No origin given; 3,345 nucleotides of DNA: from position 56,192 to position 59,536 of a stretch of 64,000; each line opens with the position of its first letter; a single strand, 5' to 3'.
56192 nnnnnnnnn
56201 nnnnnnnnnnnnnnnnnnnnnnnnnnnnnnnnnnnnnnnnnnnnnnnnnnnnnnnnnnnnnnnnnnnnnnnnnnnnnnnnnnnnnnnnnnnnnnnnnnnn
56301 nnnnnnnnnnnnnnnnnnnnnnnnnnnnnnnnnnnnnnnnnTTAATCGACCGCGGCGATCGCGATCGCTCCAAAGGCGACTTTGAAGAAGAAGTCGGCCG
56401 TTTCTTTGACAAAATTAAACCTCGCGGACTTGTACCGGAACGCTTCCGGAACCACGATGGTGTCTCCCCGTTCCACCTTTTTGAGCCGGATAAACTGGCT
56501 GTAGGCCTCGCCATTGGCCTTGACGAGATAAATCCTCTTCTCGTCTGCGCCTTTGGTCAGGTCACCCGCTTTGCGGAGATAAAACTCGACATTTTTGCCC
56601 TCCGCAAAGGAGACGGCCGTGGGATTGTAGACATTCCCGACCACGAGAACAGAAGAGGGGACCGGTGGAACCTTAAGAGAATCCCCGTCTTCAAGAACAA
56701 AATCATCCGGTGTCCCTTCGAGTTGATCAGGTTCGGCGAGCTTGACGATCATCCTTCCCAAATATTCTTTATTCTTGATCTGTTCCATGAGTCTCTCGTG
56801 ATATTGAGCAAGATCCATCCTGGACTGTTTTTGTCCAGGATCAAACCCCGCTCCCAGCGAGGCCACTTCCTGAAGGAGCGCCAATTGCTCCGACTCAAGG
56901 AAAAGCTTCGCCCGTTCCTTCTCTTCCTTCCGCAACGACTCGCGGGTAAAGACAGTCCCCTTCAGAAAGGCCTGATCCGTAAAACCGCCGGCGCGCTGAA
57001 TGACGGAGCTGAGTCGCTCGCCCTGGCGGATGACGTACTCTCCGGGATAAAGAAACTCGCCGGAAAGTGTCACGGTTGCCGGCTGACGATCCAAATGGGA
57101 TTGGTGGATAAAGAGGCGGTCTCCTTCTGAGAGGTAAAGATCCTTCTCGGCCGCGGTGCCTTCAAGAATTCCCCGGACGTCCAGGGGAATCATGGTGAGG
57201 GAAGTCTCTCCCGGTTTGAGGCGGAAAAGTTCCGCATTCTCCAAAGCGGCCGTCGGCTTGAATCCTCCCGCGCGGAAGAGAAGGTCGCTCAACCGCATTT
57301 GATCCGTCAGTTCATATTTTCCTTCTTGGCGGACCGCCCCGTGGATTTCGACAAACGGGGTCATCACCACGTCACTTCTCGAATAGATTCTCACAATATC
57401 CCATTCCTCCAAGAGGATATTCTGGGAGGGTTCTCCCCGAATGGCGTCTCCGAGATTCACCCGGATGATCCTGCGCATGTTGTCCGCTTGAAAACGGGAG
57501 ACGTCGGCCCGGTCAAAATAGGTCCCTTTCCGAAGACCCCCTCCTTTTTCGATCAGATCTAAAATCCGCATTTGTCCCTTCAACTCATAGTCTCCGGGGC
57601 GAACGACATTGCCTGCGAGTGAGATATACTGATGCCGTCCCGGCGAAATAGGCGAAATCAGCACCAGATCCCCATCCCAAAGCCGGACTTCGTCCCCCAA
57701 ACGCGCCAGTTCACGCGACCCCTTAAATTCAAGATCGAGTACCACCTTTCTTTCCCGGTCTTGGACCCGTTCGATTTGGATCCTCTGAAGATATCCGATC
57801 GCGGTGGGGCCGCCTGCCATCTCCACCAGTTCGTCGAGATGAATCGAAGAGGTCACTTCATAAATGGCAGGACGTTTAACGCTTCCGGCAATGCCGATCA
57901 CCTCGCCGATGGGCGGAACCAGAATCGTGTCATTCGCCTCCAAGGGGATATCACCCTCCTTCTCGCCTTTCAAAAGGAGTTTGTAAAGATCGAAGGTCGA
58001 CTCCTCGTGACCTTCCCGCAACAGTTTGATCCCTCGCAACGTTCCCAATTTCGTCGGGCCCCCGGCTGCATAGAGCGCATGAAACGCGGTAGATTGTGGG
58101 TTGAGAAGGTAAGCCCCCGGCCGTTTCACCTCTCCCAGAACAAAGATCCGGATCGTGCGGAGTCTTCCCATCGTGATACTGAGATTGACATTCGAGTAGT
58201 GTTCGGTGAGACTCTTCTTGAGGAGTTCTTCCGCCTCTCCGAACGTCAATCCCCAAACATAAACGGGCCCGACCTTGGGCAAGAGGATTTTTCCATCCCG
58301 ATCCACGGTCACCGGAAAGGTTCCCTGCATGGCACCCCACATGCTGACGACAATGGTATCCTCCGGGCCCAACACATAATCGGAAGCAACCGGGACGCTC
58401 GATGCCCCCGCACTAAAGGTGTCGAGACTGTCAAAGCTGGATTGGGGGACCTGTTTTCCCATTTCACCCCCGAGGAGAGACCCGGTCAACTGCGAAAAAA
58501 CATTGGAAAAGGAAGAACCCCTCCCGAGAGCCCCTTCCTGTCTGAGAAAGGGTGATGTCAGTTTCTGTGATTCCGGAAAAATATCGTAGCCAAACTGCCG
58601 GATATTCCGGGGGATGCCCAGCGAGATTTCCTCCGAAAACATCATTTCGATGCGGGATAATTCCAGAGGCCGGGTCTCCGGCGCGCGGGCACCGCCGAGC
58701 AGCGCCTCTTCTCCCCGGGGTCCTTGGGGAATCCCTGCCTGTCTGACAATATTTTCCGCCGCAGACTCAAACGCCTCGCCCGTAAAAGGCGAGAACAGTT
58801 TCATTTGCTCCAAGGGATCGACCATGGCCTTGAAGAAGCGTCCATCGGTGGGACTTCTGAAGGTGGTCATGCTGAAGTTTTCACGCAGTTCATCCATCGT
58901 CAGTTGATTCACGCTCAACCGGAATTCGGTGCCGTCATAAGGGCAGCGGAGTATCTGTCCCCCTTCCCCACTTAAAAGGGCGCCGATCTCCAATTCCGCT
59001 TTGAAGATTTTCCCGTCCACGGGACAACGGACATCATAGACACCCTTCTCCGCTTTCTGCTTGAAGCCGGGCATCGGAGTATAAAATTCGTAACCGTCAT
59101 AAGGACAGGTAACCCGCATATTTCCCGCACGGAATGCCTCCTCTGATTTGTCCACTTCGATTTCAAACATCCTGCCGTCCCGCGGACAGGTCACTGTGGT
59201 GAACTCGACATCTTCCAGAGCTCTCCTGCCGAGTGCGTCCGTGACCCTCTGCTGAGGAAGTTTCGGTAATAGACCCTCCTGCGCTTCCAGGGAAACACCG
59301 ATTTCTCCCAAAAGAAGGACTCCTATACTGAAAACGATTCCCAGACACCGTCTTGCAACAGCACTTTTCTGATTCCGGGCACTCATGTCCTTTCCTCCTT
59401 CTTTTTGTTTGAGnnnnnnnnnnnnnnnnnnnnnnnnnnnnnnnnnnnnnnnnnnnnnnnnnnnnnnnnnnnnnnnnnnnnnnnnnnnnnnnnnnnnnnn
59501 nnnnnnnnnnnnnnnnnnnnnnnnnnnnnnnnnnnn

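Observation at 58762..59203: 27-residue CPxDGxxF tandem repeats at the N-terminus of a 1014-aa OPX exporter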

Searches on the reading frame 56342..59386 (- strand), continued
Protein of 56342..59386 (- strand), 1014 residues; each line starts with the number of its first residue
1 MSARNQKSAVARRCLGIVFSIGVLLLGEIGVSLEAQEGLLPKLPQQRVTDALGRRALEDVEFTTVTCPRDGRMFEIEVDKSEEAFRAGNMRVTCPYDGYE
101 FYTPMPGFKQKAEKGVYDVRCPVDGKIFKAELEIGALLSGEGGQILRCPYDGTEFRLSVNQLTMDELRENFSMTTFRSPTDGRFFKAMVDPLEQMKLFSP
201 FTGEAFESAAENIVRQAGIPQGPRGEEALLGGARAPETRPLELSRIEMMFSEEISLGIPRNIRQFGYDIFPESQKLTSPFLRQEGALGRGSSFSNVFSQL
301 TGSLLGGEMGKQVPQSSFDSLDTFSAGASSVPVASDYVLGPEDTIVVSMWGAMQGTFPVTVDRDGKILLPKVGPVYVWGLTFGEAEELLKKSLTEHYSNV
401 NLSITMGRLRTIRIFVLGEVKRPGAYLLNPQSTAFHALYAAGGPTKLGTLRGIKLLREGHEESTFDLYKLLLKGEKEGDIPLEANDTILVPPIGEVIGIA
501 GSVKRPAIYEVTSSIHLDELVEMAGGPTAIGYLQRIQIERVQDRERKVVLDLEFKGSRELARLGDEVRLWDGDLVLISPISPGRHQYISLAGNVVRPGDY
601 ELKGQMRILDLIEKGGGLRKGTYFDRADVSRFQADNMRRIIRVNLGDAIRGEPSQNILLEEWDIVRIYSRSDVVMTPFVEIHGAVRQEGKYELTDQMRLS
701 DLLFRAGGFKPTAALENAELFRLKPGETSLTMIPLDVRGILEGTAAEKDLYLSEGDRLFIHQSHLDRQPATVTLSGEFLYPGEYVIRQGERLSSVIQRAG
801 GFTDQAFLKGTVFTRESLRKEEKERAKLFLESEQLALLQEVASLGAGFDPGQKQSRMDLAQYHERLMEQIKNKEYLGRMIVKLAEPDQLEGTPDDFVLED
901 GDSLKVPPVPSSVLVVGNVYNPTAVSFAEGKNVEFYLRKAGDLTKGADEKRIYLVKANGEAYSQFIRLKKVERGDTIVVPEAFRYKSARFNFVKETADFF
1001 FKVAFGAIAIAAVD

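Call 57: find_encoding_contigs(protein=P0001, flank=3000, max_places=3)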
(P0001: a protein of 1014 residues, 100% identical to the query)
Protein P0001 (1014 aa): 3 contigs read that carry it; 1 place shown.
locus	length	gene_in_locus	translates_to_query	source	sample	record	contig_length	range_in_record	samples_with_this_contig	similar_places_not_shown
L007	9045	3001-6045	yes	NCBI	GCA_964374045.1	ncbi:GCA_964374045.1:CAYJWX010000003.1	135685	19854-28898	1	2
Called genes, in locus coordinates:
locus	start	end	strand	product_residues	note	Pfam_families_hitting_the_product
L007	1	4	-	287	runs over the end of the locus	PF04794:YdjC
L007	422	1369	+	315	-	PF01073:3Beta_HSD, PF01370:Epimerase, PF02719:Polysacc_synt_2, PF04321:RmlD_sub_bind, PF05368:NmrA, PF07993:NAD_binding_4, PF13460:NAD_binding_10, PF16363:GDP_Man_Dehyd, +1 more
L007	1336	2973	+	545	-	PF14052:Caps_assemb_Wzi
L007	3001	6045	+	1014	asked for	PF22461:SLBB_2 (faint), PF02563:Poly_export, PF10531:SLBB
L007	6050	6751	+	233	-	-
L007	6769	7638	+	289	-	PF03102:NeuB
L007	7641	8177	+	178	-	PF00702:Hydrolase (faint), PF08282:Hydrolase_3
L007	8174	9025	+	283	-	PF01261:AP_endonuc_2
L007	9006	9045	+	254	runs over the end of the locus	PF02348:CTP_transf_3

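Call 62: predict_structure(alignment_id=A2)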
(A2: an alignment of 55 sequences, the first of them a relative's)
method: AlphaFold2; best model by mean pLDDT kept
length: 1014 residues; sequences in the alignment: 55
mean_pLDDT: 79.0   pTM: 0.40
mean pLDDT of the five models: 79.0, 77.6, 77.1, 77.0, 76.6
residues with pLDDT >= 90: 421; 70-90: 351; 50-70: 98; < 50: 144
segments of 3 or more residues with pLDDT < 50: 1-7, 27-58, 160-167, 218-241, 243-255, 274-328
pLDDT, mean of each block of 10 residues (from residue 1): 43 62 53 35 36 44 86 88 83 86 68 79 89 78 81 78 46 78 82 78 77 52 42 40 48 51 70 48 33 36 31 34 47 91 94 90 94 94 97 93 94 94 93 92 90 86 86 82 93 91 88 91 85 79 75 79 88 84 69 87 90 91 92 85 93 92 92 83 93 91 92 88 83 91 88 93 67 96 92 96 95 94 93 90 75 79 88 90 93 94 96 94 94 94 91 91 82 94 67 73 72 60
secondary structure, 60 per line:
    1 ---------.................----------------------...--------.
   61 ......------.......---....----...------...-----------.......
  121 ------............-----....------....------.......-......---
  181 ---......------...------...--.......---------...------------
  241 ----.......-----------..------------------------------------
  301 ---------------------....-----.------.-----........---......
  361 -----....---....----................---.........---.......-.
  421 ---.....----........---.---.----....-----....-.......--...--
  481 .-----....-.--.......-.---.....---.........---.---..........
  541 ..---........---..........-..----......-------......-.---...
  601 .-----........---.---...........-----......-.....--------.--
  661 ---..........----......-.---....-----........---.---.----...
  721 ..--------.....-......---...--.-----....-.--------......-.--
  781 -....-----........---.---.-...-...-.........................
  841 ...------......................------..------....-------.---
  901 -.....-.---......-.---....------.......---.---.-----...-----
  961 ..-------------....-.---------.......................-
elements in order (helices of 4 or more, strands of 3 or more residues): H10-26 E60-66 E73-79 H83-86 E91-93 E100-102 E114-120 E127-133 H134-138 E144-147 E154-157 H164-170 E172-177 E184-189 E196-198 E205-207 H210-216 H245-251 H322-325 E344-351 E355-360 E366-369 E373-376 H382-396 E400-408 E412-418 E424-428 H434-440 E453-456 E462-465 H467-473 E487-490 E495-501 E507-511 H517-523 E531-542 E546-553 H557-566 E574-579 E587-592 E598-601 H608-614 E622-632 E638-643 H645-649 E664-669 H670-673 E678-683 E689-692 H699-705 E718-722 E731-735 H737-742 E757-760 E771-776 E782-785 H792-798 E812-814 H816-843 H850-871 H886-889 E902-906 E912-917 E923-926 H933-939 E953-955 E976-979 H991-1013

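Call 64: fold_search(model_id=the predicted structure, library=pdb)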
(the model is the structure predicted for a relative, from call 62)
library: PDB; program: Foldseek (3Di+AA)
matches with E <= 10: 597; with E <= 0.001: 22
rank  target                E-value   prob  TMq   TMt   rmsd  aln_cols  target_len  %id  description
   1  2w8h_A                6.6e-16  1.00  0.15  0.40  20.5       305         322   21  Crystal structure of spin labeled Wza24-345. (released 2009-02-10)
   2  2w8i_A                7.0e-16  1.00  0.15  0.40  20.1       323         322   20  Crystal structure of Wza24-345. (released 2009-02-10)
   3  9r64_A                8.3e-16  1.00  0.15  0.36  21.8       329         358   19  CPS secretion pathway Wza-Wzc_C1 (Conf 0) (released 2026-03-04)
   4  2j58_A                9.3e-16  1.00  0.15  0.37  20.6       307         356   21  The structure of Wza (released 2006-11-06)
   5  9r60_A                1.4e-15  1.00  0.14  0.37  12.2       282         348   22  CPS translocon Wza_C1 (released 2026-03-04)
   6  9r68_A                8.0e-15  1.00  0.15  0.36  11.9       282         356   22  CPS secretion pathway Wza-Wzc_C1 (Conf 2) (released 2026-03-04)
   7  7xfd_A                1.6e-12  1.00  0.14  0.71   4.2       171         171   24  Polysaccharide export protein Wza (released 2022-05-04)
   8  7xff_B                3.8e-12  1.00  0.14  0.68   5.3       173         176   24  Polysaccharide export protein Wza (released 2022-05-04)
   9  7xff_A                7.7e-12  1.00  0.14  0.65   8.0       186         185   23  Polysaccharide export protein Wza (released 2022-05-04)
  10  9n9a                  1.6e-09  1.00  0.10  0.48   8.5       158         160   23  Crystal structure of Class-3 OPX WzaB from Myxococcus xanthus (released 2026-01-28)
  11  3p42_D                3.1e-09  1.00  0.15  0.53   8.3       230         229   19  Structure of GfcC (YmcB), protein encoded by the E. coli group 4 capsule operon (released 2011-04-06)
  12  3p42_A                5.3e-09  1.00  0.15  0.52   8.2       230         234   19  Structure of GfcC (YmcB), protein encoded by the E. coli group 4 capsule operon (released 2011-04-06)
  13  3p42_B                6.6e-09  1.00  0.15  0.53   8.4       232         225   19  Structure of GfcC (YmcB), protein encoded by the E. coli group 4 capsule operon (released 2011-04-06)
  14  3p42_C                1.4e-08  1.00  0.15  0.53   8.3       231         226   18  Structure of GfcC (YmcB), protein encoded by the E. coli group 4 capsule operon (released 2011-04-06)
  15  7xpy                  4.2e-07  1.00  0.10  0.16  31.9       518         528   12  Crystal structure of USP7 in complex with its inhibitor (released 2022-08-24)
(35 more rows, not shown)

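Call 68: find_encoding_contigs(protein=P0030, flank=5000, max_places=1)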
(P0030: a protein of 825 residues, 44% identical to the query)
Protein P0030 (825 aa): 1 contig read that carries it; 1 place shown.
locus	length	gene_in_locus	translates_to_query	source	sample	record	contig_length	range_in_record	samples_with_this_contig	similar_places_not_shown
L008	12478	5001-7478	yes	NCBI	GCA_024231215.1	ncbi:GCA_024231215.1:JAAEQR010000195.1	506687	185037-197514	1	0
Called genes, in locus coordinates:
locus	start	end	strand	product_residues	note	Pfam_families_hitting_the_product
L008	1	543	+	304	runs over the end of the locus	PF00535:Glycos_transf_2, PF13641:Glyco_tranf_2_3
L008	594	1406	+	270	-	PF02698:DUF218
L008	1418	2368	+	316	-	PF01073:3Beta_HSD, PF01370:Epimerase, PF02719:Polysacc_synt_2, PF04321:RmlD_sub_bind, PF05368:NmrA, PF13460:NAD_binding_10, PF16363:GDP_Man_Dehyd, PF07993:NAD_binding_4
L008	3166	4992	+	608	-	PF13727:CoA_binding_3, PF17836:PglD_N (weak), PF01073:3Beta_HSD, PF01370:Epimerase, PF02719:Polysacc_synt_2, PF04321:RmlD_sub_bind, PF07993:NAD_binding_4 (faint), PF16363:GDP_Man_Dehyd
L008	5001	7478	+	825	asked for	PF02563:Poly_export, PF10531:SLBB (weak), PF22461:SLBB_2 (weak), PF10531:SLBB, PF22461:SLBB_2 (weak), PF10531:SLBB, PF22461:SLBB_2 (weak), PF10531:SLBB (weak)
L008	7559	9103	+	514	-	PF14052:Caps_assemb_Wzi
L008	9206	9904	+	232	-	PF02706:Wzz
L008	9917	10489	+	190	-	PF12917:YfbR-like, PF13023:HD_3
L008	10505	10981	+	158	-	PF03449:GreA_GreB_N, PF01272:GreA_GreB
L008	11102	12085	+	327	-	PF02568:ThiI (faint), PF03054:tRNA_Me_trans (weak), PF18297:NFACT-R_2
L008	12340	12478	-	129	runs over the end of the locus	-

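Call 69: find_encoding_contigs(protein=P0033, flank=5000, max_places=1)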
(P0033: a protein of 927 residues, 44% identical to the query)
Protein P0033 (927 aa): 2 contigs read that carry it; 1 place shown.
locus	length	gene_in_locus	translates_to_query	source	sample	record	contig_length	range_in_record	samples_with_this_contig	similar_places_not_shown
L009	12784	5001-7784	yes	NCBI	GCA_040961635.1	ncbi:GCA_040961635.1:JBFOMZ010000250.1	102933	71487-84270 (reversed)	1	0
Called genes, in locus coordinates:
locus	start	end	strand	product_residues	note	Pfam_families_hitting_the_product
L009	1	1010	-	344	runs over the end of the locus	PF03601:Cons_hypoth698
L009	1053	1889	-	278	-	PF02679:ComA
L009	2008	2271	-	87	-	PF01541:GIY-YIG, PF10544:T5orf172 (weak)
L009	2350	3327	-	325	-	-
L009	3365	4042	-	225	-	-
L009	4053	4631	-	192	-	-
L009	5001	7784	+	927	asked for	PF02563:Poly_export, PF10531:SLBB, PF22461:SLBB_2, PF10531:SLBB, PF22461:SLBB_2 (weak)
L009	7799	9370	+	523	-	PF14052:Caps_assemb_Wzi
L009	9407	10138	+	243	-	PF02706:Wzz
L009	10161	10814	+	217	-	PF00485:PRK, PF13238:AAA_18 (faint)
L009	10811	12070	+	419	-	-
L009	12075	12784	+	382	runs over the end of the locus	PF01663:Phosphodiest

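Call 70: find_encoding_contigs(protein=P0044, flank=5000, max_places=1)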
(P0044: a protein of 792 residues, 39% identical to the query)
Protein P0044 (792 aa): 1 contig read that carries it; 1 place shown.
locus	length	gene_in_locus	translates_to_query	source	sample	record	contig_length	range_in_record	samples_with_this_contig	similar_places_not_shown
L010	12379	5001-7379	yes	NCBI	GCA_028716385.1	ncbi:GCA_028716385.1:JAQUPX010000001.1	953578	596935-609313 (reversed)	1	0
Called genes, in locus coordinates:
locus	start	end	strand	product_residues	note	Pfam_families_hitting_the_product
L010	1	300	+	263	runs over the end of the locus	PF02470:MlaD, PF28544:Helical_needle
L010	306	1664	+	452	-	PF18073:Zn_ribbon_LapB, PF00154:RecA_N (weak), PF13481:AAA_25, PF03796:DnaB_C (weak), PF06745:ATPase, PF23442:DUF7125 (weak), PF09848:SLFN-g3_helicase (weak), PF13541:ChlI, +1 more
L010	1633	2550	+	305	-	PF00535:Glycos_transf_2, PF13641:Glyco_tranf_2_3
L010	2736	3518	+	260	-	PF00378:ECH_1, PF16113:ECH_2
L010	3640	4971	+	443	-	PF02737:3HCDH_N, PF00725:3HCDH (faint)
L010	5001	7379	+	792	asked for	PF02563:Poly_export, PF10531:SLBB (weak), PF22461:SLBB_2 (weak), PF10531:SLBB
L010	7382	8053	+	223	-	PF02706:Wzz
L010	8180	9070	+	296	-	PF01565:FAD_binding_4, PF02873:MurB_C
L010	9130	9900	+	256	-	PF00121:TIM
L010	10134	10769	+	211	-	PF01618:MotA_ExbB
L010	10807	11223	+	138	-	PF02472:ExbD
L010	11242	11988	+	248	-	PF01618:MotA_ExbB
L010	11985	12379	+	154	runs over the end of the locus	PF02472:ExbD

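Call 71: find_encoding_contigs(protein=P0042, flank=5000, max_places=1)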
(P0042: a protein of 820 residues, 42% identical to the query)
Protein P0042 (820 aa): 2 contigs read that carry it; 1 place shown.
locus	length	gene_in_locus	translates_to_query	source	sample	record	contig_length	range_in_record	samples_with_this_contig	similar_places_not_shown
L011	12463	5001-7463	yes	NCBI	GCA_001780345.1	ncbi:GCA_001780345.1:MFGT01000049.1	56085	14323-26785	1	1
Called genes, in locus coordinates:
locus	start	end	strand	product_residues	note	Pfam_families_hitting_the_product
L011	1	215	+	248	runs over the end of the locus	PF06071:YchF-GTPase_C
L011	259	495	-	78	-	-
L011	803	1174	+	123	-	PF01250:Ribosomal_S6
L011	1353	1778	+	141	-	PF00436:SSB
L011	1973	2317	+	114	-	PF01084:Ribosomal_S18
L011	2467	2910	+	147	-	PF01281:Ribosomal_L9_N, PF03948:Ribosomal_L9_C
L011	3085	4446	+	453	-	PF00772:DnaB, PF13481:AAA_25, PF03796:DnaB_C, PF06745:ATPase (weak)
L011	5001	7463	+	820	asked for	PF02563:Poly_export, PF10531:SLBB, PF22461:SLBB_2 (weak), PF10531:SLBB, PF22461:SLBB_2 (weak), PF10531:SLBB (weak)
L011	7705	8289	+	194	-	PF06414:Zeta_toxin, PF20720:nSTAND3 (weak), PF13671:AAA_33 (faint)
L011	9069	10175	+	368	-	PF17761:DUF1016_N, PF06250:YhcG_C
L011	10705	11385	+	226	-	PF02706:Wzz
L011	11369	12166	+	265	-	PF13489:Methyltransf_23 (weak), PF08241:Methyltransf_11, PF08242:Methyltransf_12 (weak), PF13649:Methyltransf_25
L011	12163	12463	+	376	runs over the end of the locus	PF13439:Glyco_transf_4, PF00534:Glycos_transf_1, PF13692:Glyco_trans_1_4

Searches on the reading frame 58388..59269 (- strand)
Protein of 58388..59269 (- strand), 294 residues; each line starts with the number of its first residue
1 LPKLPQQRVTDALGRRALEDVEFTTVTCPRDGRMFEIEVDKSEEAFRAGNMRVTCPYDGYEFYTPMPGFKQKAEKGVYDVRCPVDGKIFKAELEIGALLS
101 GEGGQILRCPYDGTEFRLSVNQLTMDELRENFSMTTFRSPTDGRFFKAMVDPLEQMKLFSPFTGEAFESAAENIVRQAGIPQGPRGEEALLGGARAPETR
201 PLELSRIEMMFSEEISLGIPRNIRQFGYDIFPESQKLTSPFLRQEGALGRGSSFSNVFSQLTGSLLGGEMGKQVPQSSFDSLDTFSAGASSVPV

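Call 6: find_homologous_proteins(query=window:58388-59269:-, max_evalue=0.01)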
Query seq(294 aa): 2153 candidates shared short words with the query, none scored E <= 0.01.

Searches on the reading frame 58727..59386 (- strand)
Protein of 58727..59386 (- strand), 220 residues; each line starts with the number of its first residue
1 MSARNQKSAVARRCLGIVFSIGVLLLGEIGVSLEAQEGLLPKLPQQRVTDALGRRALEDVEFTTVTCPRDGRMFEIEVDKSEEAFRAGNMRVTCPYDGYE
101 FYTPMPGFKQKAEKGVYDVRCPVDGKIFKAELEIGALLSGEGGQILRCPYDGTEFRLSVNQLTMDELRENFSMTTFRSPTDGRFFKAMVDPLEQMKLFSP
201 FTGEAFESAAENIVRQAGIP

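Call 5: search_protein_families(library=ncbifam, proteins=[window:58727-59386:-], max_evalue=1)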
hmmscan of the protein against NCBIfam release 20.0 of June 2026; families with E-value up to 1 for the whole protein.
window:58727-59386:- (220 aa): 1 family
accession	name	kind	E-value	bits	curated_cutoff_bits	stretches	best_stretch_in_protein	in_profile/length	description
NF041886.1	Rmf_CrpP_fam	subfamily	0.017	14.7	28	0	83-97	8-22/39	Rmf/CrpP family protein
